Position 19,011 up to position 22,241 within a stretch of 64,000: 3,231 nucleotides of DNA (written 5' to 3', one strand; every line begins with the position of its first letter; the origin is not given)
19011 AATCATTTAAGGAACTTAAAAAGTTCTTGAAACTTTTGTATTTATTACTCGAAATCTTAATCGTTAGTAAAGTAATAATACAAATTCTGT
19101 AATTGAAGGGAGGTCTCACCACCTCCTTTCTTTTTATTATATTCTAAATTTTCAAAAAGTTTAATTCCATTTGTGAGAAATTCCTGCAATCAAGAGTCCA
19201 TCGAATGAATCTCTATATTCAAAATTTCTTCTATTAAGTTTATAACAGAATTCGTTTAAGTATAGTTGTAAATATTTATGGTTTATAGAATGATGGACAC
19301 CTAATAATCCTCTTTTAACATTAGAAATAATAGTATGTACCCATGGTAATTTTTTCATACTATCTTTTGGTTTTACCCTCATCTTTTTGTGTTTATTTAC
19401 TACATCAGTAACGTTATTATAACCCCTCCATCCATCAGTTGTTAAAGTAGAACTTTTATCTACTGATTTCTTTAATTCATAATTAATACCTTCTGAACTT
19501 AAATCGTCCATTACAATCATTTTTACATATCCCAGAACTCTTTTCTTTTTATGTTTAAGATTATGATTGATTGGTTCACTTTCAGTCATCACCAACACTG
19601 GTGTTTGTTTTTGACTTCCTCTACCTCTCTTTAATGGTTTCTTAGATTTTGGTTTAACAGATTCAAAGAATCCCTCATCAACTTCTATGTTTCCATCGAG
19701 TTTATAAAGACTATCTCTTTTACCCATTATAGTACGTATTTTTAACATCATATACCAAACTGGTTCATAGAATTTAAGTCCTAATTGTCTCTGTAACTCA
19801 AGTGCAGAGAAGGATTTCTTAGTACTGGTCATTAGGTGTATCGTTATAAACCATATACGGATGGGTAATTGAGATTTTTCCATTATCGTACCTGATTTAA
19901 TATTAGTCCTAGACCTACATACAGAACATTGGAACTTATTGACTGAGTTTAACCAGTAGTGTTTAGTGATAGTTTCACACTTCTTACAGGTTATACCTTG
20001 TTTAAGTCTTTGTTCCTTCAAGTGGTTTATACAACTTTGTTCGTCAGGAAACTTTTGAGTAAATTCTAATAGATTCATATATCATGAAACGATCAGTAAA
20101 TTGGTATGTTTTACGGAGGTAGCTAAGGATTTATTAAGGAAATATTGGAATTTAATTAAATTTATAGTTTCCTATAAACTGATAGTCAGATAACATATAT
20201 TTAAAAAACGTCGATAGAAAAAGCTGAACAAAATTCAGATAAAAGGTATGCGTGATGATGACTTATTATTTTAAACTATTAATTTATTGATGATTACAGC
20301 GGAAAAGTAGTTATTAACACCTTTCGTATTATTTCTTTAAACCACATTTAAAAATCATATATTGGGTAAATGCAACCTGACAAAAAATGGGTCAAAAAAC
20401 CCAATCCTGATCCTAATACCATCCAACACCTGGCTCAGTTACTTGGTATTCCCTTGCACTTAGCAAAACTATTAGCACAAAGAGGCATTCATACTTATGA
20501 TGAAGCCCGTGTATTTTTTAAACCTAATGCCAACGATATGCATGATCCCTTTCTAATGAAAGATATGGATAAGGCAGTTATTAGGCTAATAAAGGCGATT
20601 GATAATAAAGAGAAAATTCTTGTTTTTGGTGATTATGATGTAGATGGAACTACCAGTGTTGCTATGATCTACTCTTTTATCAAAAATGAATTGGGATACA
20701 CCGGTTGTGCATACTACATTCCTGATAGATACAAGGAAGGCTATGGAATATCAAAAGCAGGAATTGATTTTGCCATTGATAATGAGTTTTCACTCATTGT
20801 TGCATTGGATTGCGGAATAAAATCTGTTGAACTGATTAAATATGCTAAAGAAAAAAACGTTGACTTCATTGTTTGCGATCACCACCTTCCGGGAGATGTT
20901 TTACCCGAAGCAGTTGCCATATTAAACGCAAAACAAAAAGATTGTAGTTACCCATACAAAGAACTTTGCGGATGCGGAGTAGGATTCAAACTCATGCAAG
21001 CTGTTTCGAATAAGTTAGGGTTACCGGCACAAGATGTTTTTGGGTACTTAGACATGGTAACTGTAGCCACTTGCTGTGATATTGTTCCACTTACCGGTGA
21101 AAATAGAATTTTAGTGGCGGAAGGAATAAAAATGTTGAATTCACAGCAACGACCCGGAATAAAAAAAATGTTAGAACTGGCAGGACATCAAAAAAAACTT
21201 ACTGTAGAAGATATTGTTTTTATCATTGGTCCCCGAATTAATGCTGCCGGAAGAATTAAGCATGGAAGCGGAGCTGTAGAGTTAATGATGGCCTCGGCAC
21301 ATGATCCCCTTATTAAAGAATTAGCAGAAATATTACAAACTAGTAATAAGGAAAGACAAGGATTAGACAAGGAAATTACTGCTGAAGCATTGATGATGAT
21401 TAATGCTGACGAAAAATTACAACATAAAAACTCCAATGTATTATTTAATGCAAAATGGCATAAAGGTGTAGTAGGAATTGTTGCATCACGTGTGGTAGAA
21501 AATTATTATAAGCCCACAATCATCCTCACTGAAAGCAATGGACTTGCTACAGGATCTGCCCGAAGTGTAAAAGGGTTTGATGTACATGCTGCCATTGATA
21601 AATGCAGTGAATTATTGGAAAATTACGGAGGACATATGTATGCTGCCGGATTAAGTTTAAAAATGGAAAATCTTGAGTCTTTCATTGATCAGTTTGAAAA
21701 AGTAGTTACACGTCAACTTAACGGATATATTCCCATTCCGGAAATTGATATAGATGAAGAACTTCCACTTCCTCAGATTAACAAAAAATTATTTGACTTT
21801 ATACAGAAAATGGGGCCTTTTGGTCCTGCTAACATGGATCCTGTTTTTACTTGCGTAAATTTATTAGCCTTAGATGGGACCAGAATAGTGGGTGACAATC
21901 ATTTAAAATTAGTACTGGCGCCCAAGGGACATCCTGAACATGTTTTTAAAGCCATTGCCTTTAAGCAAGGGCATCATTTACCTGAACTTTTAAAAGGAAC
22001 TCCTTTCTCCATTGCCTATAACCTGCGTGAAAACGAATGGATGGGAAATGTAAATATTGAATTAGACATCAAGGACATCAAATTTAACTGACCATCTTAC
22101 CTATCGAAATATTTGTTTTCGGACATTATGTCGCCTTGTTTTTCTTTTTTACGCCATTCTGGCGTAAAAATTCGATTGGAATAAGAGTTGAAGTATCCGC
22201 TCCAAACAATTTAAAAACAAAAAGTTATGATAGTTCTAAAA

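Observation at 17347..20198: Intact 2.84-kb IS1595-family transposon carrying four passenger genes (24-bp IRs, 8-bp TSD)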

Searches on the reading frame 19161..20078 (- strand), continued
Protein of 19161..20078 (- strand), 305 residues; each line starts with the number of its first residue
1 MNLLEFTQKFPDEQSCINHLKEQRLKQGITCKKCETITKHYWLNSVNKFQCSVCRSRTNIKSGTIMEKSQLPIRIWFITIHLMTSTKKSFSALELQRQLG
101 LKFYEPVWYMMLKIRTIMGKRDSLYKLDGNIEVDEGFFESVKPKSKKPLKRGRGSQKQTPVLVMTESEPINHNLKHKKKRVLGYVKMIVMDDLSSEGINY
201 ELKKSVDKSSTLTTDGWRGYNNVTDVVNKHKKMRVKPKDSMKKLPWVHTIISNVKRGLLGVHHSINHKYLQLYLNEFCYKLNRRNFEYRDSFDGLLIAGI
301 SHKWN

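Call 72: search_protein_families(library=pfam, proteins=[L163:7463-7837:-, L165:7377-7850:-, L167:6805-7413:-, L161:6974-7786:-, L037:7853-8509:-, L001:7424-8293:-, L090:7720-8790:-, L165:6939-7331:-, L163:6977-7312:-, L161:8400-8777:+], max_evalue=0.01)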
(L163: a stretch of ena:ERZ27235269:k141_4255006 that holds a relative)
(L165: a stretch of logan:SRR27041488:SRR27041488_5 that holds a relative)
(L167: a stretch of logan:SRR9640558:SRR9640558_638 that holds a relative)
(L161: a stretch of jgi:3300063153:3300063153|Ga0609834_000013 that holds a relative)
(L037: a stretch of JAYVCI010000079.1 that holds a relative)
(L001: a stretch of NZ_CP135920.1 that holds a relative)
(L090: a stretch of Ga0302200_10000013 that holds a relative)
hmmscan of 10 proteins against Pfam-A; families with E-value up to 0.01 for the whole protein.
L163:7463-7837:- (124 aa): 0 families

L165:7377-7850:- (157 aa): 0 families

L167:6805-7413:- (202 aa): 0 families

L161:6974-7786:- (270 aa): 0 families

L037:7853-8509:- (218 aa): 0 families

L001:7424-8293:- (289 aa): 5 families
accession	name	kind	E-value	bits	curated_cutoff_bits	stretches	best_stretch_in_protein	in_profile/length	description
PF18911.6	PKD_4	-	3e-40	136.6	27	3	236-286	33-83/85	PKD domain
PF00801.26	PKD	-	5.2e-25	87.7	23.5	3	239-274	31-68/80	PKD domain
PF18981.6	InlK_D3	-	0.00015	22.2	25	0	121-135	47-61/75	Internalin K domain (D3/D4)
PF16967.11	TcfC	-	0.0046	16.9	29.4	0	166-181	41-56/68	E-set like domain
PF16403.11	Bact_surface_Ig-like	-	0.008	16.6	27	0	120-141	43-64/71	Bacterial surface protein, Ig-like domain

L090:7720-8790:- (356 aa): 2 families
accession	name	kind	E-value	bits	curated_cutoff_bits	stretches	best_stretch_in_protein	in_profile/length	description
PF13385.13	Laminin_G_3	-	8.1e-20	71.9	27.6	1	73-237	2-151/151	Concanavalin A-like lectin/glucanases superfamily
PF18962.6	Por_Secre_tail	-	3.4e-07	30.9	27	1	279-353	1-74/75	Secretion system C-terminal sorting domain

L165:6939-7331:- (130 aa): 0 families

L163:6977-7312:- (111 aa): 0 families

L161:8400-8777:+ (125 aa): 0 families

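Call 73: search_protein_families(library=phrogs, proteins=[L165:2-703:+, L165:806-2644:+, L165:2682-3506:-, L165:3601-4044:-, L165:8514-9173:-, L165:9204-9965:+, L165:10036-12942:+], max_evalue=0.001)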
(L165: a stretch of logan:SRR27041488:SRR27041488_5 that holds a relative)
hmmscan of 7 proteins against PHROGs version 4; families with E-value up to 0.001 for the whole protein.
L165:2-703:+ (233 aa): 2 families
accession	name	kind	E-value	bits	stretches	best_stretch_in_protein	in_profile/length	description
phrog_28442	-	unknown function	1e-36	127.4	1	75-226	444-595/604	-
phrog_138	-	head and packaging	1.8e-20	74.4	1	2-219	211-415/444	major head protein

L165:806-2644:+ (612 aa): 4 families
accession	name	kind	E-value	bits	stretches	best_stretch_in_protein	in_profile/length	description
phrog_3339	-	DNA, RNA and nucleotide metabolism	6.7e-131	439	2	205-610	133-534/536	homing endonuclease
phrog_559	-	DNA, RNA and nucleotide metabolism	1.2e-85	289.5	1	62-611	92-601/607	HNH endonuclease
phrog_29804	-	unknown function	1.4e-33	117.7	1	239-576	166-488/534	-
phrog_12131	-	DNA, RNA and nucleotide metabolism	2e-16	61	1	66-186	55-173/313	homing endonuclease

L165:2682-3506:- (274 aa): 1 family
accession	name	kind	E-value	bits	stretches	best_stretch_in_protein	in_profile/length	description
phrog_5960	-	unknown function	1.7e-08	35.3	1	1-188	1-212/406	-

L165:3601-4044:- (147 aa): 0 families

L165:8514-9173:- (219 aa): 2 families
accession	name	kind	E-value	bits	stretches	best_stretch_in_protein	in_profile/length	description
phrog_56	-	other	1.9e-09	38.3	1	9-218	76-322/647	DNA methyltransferase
phrog_1996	-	other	1.3e-05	26.1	1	142-194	51-106/150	DNA methyltransferase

L165:9204-9965:+ (253 aa): 0 families

L165:10036-12942:+ (969 aa): 1 family
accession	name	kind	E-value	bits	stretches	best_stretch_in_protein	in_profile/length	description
phrog_34521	-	tail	6.5e-38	131.2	1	7-295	13-317/962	tail sheath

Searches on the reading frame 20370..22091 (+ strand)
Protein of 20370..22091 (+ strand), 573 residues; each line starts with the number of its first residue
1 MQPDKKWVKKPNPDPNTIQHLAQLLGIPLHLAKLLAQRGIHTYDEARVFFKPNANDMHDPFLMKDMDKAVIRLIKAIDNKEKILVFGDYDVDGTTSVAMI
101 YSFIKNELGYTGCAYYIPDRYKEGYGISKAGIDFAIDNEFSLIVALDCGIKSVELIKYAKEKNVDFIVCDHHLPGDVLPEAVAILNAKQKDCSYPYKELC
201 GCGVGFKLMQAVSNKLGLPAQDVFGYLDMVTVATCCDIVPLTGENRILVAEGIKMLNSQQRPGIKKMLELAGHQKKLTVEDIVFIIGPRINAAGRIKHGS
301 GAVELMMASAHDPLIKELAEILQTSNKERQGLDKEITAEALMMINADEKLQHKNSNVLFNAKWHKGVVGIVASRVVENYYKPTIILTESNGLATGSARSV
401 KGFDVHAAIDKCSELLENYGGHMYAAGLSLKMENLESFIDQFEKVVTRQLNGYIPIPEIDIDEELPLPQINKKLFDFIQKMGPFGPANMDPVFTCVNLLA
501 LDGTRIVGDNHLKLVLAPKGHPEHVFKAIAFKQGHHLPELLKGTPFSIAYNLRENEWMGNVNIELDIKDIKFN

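Call 20: find_encoding_contigs(protein=window:20370-22091:+, flank=5000, max_places=6)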
Protein window:20370-22091:+ (573 aa): no gene with exactly this product is on record in the collection.

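Call 50: find_homologous_proteins(query=window:20370-22091:+, max_evalue=1e-100)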
Query window:20370-22091:+ (573 aa): 8000 proteins with E <= 1e-100 among 8000 candidates; the best 120 are listed.
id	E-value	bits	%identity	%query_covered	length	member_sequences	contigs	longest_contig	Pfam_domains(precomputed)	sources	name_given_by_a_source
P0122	0.0e+0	1315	100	100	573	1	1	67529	PF01368.28,PF17768.8,PF02272.25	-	-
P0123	0.0e+0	1076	81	100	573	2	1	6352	PF01368.28,PF17768.8,PF02272.25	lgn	-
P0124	0.0e+0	1025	78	100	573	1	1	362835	PF01368.28,PF17768.8,PF02272.25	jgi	-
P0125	0.0e+0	1015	77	99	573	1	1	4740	PF01368.28,PF17768.8,PF02272.25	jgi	jgi:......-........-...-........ exonuclease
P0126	2.4e-298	1008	76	99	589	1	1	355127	PF01368.28,PF17768.8,PF02272.25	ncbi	-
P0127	3.0e-298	1008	77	99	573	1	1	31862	PF01368.28,PF17768.8,PF02272.25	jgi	jgi:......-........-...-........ exonuclease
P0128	2.0e-297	1005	74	100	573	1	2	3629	PF01368.28,PF17768.8,PF02272.25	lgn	-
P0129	5.4e-296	1001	74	100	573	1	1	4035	PF01368.28,PF17768.8,PF02272.25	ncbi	-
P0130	5.3e-294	994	75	99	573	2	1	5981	PF01368.28,PF17768.8,PF02272.25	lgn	-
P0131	2.1e-292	989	75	100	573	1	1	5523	PF01368.28,PF17768.8,PF02272.25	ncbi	-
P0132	2.7e-292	988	74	100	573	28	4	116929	PF01368.28,PF17768.8,PF02272.25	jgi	jgi:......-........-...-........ exonuclease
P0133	1.4e-291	986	73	99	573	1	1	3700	PF01368.28,PF17768.8,PF02272.25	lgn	-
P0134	1.6e-290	983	74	100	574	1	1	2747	PF01368.28,PF17768.8,PF02272.25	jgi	jgi:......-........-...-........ exonuclease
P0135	1.3e-289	980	74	99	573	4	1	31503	PF01368.28,PF17768.8,PF02272.25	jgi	-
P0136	7.4e-289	977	72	100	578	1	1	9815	PF01368.28,PF17768.8,PF02272.25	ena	-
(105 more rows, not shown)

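Call 51: find_encoding_contigs(protein=P0124, flank=7000, max_places=2)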
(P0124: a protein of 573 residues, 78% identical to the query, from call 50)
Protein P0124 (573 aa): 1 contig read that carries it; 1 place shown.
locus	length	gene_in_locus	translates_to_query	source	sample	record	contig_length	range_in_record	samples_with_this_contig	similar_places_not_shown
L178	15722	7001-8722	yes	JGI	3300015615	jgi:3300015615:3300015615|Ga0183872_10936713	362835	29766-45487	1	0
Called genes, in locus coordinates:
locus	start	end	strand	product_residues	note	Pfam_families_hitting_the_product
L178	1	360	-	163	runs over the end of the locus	PF00186:DHFR_1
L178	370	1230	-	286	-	PF00303:Thymidylat_synt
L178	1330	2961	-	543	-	PF18911:PKD_4 (faint), PF00801:PKD (weak), PF13585:CHU_C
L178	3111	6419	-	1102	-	PF02494:HYR (weak), PF01483:P_proprotein, PF23237:HYR_4C (weak), PF18962:Por_Secre_tail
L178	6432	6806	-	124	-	-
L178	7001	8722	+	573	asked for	PF01368:DHH, PF02272:DHHA1, PF17768:RecJ_OB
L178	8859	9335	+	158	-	PF00011:HSP20, PF17886:ArsA_HSP20 (weak)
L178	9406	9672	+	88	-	-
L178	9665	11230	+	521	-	-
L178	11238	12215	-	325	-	PF13585:CHU_C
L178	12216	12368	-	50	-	-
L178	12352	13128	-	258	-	PF00795:CN_hydrolase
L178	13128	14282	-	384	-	PF00155:Aminotran_1_2, PF01053:Cys_Met_Meta_PP, PF00266:Aminotran_5, PF01041:DegT_DnrJ_EryC1 (weak)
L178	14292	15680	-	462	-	PF18073:Zn_ribbon_LapB, PF13481:AAA_25, PF06745:ATPase, PF23442:DUF7125 (weak), PF13401:AAA_22, PF13479:AAA_24 (weak), PF13541:ChlI, PF05362:Lon_C (weak), +1 more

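Call 52: find_encoding_contigs(protein=P0123, flank=7000, max_places=2)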
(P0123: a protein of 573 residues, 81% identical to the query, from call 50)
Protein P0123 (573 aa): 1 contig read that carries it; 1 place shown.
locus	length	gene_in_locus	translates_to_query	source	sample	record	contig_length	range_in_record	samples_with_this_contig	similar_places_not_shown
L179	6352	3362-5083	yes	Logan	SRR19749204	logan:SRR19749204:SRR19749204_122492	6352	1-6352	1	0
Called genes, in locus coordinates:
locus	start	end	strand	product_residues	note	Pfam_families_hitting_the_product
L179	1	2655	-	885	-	?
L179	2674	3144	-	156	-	-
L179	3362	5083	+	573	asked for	PF01368:DHH, PF02272:DHHA1, PF17768:RecJ_OB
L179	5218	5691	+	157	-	PF00011:HSP20, PF17886:ArsA_HSP20 (weak)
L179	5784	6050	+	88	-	-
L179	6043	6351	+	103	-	?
